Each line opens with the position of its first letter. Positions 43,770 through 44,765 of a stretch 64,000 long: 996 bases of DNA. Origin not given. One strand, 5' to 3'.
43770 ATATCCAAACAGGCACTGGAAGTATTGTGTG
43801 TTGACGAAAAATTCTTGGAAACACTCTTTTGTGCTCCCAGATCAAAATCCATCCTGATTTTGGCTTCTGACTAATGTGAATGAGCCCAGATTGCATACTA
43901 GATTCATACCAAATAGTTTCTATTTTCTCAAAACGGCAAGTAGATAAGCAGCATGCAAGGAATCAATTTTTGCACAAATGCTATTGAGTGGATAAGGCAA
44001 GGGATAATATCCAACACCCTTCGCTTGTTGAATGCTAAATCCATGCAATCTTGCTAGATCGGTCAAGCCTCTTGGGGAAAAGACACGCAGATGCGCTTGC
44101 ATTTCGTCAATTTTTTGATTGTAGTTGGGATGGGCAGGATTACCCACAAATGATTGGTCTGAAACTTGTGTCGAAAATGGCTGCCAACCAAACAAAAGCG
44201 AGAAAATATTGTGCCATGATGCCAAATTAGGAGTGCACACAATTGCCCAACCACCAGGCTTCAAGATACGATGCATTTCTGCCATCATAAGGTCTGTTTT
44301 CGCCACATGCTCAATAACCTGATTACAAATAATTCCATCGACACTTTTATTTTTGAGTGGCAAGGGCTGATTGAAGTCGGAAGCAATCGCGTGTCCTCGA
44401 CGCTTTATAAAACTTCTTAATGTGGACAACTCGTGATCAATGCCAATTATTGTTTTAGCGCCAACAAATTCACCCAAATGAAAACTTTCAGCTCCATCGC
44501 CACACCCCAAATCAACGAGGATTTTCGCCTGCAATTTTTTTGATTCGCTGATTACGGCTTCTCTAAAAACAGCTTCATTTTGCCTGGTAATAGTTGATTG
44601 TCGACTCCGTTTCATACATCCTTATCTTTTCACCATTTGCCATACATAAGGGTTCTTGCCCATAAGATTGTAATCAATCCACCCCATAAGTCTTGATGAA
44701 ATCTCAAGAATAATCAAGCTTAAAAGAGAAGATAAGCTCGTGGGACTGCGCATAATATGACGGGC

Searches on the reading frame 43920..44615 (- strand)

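Call 53: search_protein_families(library=pfam, proteins=[window:43920-44615:-], max_evalue=0.001)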
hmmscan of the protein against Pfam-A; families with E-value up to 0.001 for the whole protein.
window:43920-44615:- (231 aa): 7 families
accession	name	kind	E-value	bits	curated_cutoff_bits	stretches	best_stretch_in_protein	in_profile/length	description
PF08241.18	Methyltransf_11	-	4.4e-16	59.7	21.2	1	34-126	1-95/95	Methyltransferase domain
PF13489.12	Methyltransf_23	-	5e-15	56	27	1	27-197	20-163/164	Methyltransferase domain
PF13847.12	Methyltransf_31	-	3.3e-14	53.2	27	1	31-133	5-116/145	Methyltransferase domain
PF13649.12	Methyltransf_25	-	1.3e-12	48.6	27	1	34-122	2-97/97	Methyltransferase domain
PF08242.18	Methyltransf_12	-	8.2e-11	42.9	30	1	34-123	1-97/98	Methyltransferase domain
PF07021.18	MetW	-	1.1e-06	28.9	21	1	33-142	17-123/193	Methionine biosynthesis protein MetW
PF01209.24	Ubie_methyltran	-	0.00013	21.8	20.1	1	14-126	32-151/233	ubiE/COQ5 methyltransferase family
